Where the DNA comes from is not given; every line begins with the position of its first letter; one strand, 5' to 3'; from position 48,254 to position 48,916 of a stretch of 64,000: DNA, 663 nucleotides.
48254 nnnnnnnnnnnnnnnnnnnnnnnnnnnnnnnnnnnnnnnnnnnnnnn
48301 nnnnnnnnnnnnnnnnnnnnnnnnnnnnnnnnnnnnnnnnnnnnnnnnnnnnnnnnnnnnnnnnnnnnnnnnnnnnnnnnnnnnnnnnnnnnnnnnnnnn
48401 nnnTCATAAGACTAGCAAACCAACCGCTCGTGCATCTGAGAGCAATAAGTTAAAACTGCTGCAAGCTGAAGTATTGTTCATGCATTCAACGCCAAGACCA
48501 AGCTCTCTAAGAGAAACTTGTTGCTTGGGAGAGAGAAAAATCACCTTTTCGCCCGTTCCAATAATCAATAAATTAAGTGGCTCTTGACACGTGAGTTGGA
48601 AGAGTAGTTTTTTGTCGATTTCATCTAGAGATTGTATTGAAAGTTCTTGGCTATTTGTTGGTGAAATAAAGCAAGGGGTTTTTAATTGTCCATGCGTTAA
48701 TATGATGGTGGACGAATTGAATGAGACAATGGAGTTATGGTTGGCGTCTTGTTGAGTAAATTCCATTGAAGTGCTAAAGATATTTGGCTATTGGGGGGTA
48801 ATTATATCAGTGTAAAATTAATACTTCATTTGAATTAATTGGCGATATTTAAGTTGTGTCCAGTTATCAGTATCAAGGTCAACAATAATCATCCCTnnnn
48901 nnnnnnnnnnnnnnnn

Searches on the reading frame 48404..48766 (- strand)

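Call 65: search_protein_families(library=pfam, proteins=[window:48404-48766:-], max_evalue=0.00001)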
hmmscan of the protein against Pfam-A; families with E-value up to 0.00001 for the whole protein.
window:48404-48766:- (120 aa): 1 family
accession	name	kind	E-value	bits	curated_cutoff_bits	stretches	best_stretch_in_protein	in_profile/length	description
PF04430.19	DUF498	-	3.1e-16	59.8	33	1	18-118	6-107/109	Protein of unknown function (DUF498/DUF598)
